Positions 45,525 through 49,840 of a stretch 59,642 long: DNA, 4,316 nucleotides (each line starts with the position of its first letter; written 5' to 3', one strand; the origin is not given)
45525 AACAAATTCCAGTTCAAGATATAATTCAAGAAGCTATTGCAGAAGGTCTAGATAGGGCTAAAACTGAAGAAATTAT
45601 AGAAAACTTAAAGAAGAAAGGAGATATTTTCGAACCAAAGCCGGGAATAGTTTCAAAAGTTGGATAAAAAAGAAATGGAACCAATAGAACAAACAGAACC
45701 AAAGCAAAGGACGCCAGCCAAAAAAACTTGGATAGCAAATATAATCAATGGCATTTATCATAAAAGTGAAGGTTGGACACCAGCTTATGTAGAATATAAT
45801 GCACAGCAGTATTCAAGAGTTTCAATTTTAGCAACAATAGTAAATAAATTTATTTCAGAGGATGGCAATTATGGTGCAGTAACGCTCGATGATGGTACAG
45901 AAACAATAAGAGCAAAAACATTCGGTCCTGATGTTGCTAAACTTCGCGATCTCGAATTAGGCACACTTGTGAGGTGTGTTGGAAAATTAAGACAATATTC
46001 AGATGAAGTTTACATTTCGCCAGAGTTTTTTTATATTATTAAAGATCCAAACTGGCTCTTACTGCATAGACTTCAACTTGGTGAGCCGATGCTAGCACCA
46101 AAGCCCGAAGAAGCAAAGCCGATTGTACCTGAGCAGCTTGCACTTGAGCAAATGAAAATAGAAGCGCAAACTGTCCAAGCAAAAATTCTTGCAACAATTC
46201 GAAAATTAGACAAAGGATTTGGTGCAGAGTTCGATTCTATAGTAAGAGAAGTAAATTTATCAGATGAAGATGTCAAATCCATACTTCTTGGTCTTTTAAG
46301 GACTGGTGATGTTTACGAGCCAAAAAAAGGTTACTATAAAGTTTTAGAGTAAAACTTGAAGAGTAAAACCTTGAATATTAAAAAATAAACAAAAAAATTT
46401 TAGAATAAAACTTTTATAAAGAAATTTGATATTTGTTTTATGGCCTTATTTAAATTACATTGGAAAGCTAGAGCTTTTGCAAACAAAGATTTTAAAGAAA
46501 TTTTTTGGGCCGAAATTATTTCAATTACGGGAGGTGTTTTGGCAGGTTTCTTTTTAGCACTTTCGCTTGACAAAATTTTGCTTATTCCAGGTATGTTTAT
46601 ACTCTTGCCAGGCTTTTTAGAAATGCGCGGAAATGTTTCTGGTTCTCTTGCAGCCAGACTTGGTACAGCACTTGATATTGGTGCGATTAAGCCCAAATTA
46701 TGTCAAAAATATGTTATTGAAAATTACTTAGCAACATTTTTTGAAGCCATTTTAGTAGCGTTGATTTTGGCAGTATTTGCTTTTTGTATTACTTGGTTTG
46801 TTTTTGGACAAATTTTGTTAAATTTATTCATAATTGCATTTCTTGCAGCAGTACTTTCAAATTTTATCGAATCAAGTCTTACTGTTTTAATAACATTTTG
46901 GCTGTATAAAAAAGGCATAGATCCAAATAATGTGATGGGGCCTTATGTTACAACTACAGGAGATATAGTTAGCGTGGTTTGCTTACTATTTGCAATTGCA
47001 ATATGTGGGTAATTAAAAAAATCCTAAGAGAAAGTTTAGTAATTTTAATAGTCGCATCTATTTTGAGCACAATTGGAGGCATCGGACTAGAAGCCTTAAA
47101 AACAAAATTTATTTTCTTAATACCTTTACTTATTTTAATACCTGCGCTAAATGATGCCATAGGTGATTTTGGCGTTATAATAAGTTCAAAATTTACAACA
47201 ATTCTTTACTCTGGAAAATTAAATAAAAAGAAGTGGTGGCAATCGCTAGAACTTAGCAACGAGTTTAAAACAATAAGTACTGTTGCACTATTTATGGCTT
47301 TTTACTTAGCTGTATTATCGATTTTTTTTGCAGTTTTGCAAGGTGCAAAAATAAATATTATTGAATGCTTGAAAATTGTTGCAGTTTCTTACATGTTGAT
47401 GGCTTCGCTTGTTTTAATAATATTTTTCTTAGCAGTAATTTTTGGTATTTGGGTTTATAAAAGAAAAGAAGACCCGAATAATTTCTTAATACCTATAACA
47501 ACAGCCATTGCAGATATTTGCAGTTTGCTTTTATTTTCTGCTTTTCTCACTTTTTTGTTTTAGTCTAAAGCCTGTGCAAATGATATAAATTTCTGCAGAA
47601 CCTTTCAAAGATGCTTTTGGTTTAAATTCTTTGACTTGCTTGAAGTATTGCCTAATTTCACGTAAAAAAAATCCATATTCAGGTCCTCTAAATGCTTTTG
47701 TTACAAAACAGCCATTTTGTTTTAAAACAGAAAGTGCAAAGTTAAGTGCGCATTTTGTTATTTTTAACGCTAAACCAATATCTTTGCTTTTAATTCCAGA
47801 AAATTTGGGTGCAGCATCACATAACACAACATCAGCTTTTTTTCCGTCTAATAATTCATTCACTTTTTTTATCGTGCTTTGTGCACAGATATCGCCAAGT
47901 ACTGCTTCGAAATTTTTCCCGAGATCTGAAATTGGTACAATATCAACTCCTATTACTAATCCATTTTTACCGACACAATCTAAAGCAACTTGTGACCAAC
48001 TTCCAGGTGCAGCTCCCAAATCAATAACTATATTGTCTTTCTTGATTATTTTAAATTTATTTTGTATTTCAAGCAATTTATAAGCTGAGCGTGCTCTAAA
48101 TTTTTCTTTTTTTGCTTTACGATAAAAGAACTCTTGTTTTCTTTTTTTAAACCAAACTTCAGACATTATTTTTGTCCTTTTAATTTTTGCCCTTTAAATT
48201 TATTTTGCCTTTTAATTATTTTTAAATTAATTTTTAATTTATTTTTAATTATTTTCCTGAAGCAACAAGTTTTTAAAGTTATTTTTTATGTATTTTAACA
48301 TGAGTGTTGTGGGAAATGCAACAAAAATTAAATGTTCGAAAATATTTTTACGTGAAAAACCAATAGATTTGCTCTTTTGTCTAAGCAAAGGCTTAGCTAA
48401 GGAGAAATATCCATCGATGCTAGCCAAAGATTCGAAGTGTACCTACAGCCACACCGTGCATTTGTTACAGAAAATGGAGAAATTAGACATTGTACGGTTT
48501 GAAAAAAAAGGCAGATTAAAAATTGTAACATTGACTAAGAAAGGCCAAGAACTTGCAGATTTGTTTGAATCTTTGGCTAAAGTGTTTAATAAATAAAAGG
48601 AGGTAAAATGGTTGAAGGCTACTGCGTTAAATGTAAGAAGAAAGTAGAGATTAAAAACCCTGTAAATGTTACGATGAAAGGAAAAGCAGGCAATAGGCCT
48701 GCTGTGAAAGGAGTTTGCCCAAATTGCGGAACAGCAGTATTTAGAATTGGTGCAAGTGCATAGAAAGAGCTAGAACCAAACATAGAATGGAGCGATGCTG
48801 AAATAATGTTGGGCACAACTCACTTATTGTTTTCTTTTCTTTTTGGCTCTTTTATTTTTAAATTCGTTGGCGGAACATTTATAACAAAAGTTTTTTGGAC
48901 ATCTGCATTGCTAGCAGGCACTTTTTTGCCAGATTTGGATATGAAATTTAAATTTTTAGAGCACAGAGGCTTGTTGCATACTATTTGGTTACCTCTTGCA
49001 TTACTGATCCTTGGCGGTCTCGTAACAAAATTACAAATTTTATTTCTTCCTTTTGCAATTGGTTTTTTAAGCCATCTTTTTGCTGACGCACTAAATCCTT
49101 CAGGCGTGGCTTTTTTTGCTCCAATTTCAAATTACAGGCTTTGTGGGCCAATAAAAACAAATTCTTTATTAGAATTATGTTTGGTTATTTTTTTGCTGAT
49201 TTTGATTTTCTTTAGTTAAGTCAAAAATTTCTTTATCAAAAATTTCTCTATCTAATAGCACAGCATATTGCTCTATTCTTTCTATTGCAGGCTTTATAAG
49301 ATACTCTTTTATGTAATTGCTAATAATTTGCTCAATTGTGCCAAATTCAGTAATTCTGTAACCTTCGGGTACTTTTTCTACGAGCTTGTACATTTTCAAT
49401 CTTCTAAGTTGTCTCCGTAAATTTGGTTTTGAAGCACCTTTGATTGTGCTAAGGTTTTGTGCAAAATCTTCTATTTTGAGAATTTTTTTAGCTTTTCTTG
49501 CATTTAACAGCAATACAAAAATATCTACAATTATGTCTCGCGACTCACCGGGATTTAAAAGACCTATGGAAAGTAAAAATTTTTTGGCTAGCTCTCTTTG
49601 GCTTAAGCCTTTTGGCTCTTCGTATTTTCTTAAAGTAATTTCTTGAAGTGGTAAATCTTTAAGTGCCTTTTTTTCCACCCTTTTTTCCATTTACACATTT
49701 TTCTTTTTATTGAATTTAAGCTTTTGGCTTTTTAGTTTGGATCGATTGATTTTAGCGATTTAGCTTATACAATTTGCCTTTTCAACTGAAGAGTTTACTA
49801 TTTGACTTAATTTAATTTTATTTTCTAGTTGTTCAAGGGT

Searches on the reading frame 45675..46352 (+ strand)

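Call 34: search_protein_families(library=pfam, proteins=[window:45675-46352:+], max_evalue=0.01)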
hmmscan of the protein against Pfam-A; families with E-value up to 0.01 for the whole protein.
window:45675-46352:+ (225 aa): 2 families
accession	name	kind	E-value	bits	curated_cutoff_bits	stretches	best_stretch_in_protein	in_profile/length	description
PF01336.31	tRNA_anti-codon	-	1.3e-05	25.5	27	1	49-117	1-70/75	OB-fold nucleic acid binding domain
PF21120.3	MCM_WH_arc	-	0.0018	18.7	26.1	1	192-222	33-63/63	Archaeal MCM, winged-helix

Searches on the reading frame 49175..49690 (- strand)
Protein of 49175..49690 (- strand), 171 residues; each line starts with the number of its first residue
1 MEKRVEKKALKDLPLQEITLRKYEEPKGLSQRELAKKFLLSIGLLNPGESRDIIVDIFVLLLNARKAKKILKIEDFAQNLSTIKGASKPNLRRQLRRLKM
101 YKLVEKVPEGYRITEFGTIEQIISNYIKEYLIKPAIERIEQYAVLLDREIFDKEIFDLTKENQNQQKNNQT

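Call 34: search_protein_families(library=pfam, proteins=[window:49175-49690:-], max_evalue=0.01)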
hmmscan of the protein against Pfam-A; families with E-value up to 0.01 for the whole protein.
window:49175-49690:- (171 aa): 2 families
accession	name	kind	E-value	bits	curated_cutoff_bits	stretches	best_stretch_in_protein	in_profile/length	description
PF25213.1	HVO_A0261_N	-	0.00019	21.7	35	1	82-119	32-69/86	HVO_A0261 N-terminal domain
PF05796.17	Chordopox_G2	-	0.0045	16.9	25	1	56-115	39-98/215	Chordopoxvirus protein G2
